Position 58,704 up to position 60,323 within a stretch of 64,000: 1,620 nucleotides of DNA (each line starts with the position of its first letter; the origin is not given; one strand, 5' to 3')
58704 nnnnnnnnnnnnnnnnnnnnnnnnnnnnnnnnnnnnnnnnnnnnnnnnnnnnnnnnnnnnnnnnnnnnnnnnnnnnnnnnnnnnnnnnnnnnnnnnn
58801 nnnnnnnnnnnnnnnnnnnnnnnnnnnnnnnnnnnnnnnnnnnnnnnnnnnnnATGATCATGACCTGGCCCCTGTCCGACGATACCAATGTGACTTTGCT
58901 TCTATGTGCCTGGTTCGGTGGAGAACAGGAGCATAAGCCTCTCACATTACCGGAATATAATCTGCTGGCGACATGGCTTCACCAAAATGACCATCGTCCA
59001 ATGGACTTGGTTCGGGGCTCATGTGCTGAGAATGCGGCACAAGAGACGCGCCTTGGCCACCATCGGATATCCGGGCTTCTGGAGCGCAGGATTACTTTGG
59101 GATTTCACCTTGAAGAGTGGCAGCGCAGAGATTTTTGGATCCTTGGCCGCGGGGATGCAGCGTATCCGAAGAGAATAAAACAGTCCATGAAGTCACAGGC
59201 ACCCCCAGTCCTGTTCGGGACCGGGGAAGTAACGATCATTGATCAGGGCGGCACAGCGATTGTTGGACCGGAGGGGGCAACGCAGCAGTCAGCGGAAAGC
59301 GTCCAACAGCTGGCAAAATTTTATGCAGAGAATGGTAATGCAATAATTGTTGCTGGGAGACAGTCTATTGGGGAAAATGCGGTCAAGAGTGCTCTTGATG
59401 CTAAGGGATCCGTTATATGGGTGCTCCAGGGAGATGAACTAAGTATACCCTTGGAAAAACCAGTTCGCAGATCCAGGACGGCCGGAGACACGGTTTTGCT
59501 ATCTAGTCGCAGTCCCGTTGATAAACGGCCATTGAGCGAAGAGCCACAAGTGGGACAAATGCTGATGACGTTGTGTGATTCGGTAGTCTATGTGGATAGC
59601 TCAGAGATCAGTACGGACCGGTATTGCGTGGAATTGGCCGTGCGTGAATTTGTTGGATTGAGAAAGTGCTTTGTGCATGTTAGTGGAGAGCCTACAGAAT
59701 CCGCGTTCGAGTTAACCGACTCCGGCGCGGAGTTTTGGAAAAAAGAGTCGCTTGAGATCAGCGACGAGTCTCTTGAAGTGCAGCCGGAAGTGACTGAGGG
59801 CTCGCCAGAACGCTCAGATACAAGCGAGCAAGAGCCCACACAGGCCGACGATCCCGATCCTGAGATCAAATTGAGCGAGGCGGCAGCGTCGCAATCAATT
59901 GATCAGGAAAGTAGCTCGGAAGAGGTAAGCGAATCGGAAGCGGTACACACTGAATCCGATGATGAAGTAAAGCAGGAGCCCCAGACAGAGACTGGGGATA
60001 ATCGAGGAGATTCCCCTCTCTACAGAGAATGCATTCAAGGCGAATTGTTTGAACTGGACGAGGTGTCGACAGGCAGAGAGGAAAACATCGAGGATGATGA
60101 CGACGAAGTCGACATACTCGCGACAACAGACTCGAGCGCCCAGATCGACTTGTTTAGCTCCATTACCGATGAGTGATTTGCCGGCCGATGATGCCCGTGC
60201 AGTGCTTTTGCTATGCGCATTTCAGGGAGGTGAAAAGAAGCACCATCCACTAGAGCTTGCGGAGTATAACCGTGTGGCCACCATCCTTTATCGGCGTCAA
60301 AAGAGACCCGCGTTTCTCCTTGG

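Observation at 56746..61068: Compact three-gene operon: RecQ-ComF(PRTase) fusion plus two tandem divergent DprA/SLOG paralogs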

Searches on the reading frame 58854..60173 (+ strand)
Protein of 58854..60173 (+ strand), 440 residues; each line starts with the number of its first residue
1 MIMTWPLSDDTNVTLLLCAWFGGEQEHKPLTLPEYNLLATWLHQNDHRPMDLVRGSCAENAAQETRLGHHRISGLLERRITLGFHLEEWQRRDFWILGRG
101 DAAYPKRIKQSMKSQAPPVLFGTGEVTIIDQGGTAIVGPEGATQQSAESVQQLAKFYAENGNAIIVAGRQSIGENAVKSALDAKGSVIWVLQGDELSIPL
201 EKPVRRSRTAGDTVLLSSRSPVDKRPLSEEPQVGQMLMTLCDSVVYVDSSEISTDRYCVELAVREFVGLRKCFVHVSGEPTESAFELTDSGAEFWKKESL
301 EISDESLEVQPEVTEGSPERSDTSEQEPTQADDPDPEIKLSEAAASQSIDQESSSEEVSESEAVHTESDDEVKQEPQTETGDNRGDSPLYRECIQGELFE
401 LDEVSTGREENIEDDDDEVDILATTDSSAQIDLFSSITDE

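Call 3: search_protein_families(library=pfam, proteins=[window:58854-60173:+], max_evalue=0.1)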
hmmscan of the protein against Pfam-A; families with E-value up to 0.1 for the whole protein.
window:58854-60173:+ (440 aa): 3 families
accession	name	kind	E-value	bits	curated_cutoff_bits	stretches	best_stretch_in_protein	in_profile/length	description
PF02481.21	DNA_processg_A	-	1.2e-12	47.9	29.6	1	89-253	2-168/212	DNA recombination-mediator protein A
PF18306.6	LDcluster4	-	0.018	15.1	26.3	1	135-194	5-65/151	SLOG cluster4 family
PF14544.11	DUF4443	-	0.035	14.5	27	0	130-182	41-94/100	Domain of unknown function (DUF4443)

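Call 4: search_protein_families(library=padloc, proteins=[window:58854-60173:+], max_evalue=0.1)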
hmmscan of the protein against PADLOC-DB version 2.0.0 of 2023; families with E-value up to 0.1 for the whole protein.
window:58854-60173:+ (440 aa): 3 families
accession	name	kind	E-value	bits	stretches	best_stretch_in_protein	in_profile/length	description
PDLC03927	PsyrA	-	4.7e-55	185.3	1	4-366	2-369/398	-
PDLC03961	ShosA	-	1.3e-05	22.7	1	85-191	70-175/303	-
PDLC02997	ShosA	-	0.055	10.7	1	89-190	90-189/327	-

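Call 5: search_protein_families(library=ncbifam, proteins=[window:58854-60173:+], max_evalue=0.1)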
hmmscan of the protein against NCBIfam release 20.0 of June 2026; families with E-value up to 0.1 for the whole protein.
window:58854-60173:+ (440 aa): 2 families
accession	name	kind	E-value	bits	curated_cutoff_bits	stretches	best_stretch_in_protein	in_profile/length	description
TIGR00732.1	dprA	equivalog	1.9e-10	40.3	191.15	1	89-195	4-108/220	DNA-processing protein DprA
NF008007.0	PRK10736.1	equivalog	3.5e-05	23.1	495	1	90-251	68-229/374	DNA-protecting protein DprA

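Call 25: find_homologous_proteins(query=window:58854-60173:+, max_evalue=1e-10)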
Query window:58854-60173:+ (440 aa): 43 proteins with E <= 1e-10 among 8000 candidates.
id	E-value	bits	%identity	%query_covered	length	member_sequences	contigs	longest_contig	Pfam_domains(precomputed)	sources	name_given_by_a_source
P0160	1.4e-262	889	92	100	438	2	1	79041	PF02481.22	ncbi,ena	-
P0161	3.7e-248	841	87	100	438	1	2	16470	PF02481.22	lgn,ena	-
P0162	6.7e-245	831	87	100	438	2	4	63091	PF02481.22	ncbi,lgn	-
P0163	4.2e-244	828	86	100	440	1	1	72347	PF02481.22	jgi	jgi:hypothetical protein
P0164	1.0e-243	827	87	100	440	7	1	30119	PF02481.22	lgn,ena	-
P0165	6.2e-242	821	86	100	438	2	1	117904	PF02481.22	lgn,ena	-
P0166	8.6e-242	820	76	91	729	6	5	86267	PF02481.22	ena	-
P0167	3.4e-240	815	85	100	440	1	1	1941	PF02481.22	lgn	-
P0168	2.3e-222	756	78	100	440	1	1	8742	PF02481.22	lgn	-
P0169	2.5e-219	746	78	100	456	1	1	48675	PF02481.22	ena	-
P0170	1.2e-218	744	77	100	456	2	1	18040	PF02481.22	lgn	-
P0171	2.0e-218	743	77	100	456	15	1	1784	PF02481.22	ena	-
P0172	2.2e-217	740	77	100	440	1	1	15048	PF02481.22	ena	-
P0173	2.3e-217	740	77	100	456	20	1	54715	PF02481.22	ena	-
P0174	1.4e-216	737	77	100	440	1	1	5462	PF02481.22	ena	-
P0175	5.2e-215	732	75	100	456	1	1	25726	PF02481.22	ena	-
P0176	3.0e-212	723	75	100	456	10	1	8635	PF02481.22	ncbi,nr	ncbi:MAG: DNA-processing protein DprA [Bacteroidota bacterium]|nr:DNA-processing protein DprA [Bacte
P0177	2.4e-130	453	50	76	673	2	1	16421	PF02481.22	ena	-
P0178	4.3e-124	433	51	68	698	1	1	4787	PF02481.22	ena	-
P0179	3.5e-118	413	50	72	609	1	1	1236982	PF02481.22,PF18306.7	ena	-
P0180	4.7e-111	390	41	93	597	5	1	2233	PF02481.22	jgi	-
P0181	2.2e-109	384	43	93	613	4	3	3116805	PF02481.22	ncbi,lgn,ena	-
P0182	1.3e-108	382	47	87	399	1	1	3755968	PF02481.22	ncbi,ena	-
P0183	3.8e-108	380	47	90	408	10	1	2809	PF02481.22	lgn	-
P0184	9.4e-108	379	46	88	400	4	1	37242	PF02481.22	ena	-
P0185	2.3e-107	377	45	90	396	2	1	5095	PF02481.22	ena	-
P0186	3.2e-105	370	46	90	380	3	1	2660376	PF02481.22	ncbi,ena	-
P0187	4.4e-103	363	49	76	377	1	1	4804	PF02481.22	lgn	-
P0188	2.5e-102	361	46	77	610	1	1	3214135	PF02481.22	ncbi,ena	-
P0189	2.9e-102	361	46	86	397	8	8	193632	PF02481.22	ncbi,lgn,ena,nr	ncbi:MAG: hypothetical protein F4065_10985 [Rhodothermaceae bacterium]|nr:hypothetical protein [Rhod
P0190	3.2e-102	360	49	76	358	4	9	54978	PF02481.22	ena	-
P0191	1.3e-101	358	48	79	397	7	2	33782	PF02481.22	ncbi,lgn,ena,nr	ncbi:MAG: hypothetical protein F4069_10175 [Rhodothermaceae bacterium]|nr:hypothetical protein [Rhod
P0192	8.7e-99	349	46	82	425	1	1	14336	PF02481.22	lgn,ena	-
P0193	1.4e-95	339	44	77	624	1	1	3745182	PF02481.22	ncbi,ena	-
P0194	5.3e-95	337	49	71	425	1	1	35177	PF02481.22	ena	-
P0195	6.8e-95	336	45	77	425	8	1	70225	PF02481.22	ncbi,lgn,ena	-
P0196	1.2e-94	336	48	71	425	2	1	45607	PF02481.22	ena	-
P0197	5.1e-94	333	46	79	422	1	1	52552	PF02481.22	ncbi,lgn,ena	-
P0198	3.0e-36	143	33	65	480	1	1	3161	PF02481.22,PF18306.7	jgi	-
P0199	2.7e-33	133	30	81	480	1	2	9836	PF02481.22,PF18306.7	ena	-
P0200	2.8e-26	110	36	42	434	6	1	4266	PF02481.22,PF18306.7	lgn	-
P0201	1.3e-15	75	29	68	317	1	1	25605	PF02481.22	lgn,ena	-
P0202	6.5e-13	66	28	55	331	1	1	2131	PF02481.22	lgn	-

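Call 50: predict_structure(alignment_id=A3)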
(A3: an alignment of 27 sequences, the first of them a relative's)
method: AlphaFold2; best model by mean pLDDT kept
length: 729 residues; sequences in the alignment: 27
mean_pLDDT: 78.5   pTM: 0.47
mean pLDDT of the five models: 78.5, 77.2, 77.1, 76.9, 76.4
residues with pLDDT >= 90: 382; 70-90: 169; 50-70: 40; < 50: 138
segments of 3 or more residues with pLDDT < 50: 302-407, 701-729
pLDDT, mean of each block of 10 residues (from residue 1): 76 92 86 94 93 92 92 88 89 92 92 93 93 87 88 93 91 95 95 90 94 95 85 93 83 83 86 85 88 66 33 32 31 30 31 29 30 30 31 29 48 86 74 92 91 93 96 89 60 84 90 90 93 96 95 97 95 95 96 82 87 92 68 92 97 91 95 94 97 79 43 33 36
secondary structure, 60 per line:
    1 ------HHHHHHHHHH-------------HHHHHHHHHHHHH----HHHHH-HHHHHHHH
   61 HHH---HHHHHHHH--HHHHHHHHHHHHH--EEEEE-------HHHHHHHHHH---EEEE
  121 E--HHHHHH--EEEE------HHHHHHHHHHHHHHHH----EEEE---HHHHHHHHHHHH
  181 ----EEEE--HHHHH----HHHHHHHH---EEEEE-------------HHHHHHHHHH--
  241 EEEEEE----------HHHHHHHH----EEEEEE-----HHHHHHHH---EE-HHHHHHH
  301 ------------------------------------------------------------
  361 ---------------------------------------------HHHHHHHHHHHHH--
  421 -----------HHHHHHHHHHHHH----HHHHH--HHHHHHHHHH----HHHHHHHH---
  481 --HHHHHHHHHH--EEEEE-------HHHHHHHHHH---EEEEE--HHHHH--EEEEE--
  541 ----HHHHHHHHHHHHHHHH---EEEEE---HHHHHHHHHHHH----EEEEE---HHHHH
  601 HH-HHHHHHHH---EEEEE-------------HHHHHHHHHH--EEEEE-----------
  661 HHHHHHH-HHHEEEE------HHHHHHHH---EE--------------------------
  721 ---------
elements in order (helices of 4 or more, strands of 3 or more residues): H7-16 H30-42 H47-51 H53-63 H67-74 H77-89 E92-96 H104-113 E117-121 H124-129 E132-135 H142-157 E162-165 H169-180 E185-188 H191-195 H200-207 E211-215 H229-238 E241-246 H257-264 E269-274 H280-287 H294-300 H406-418 H432-444 H449-453 H456-465 H470-477 H483-492 E495-499 H507-516 E520-524 H527-531 E534-538 H545-560 E564-568 H572-583 E588-592 H596-602 H604-611 E615-619 H633-642 E645-649 H661-667 E672-675 H682-689
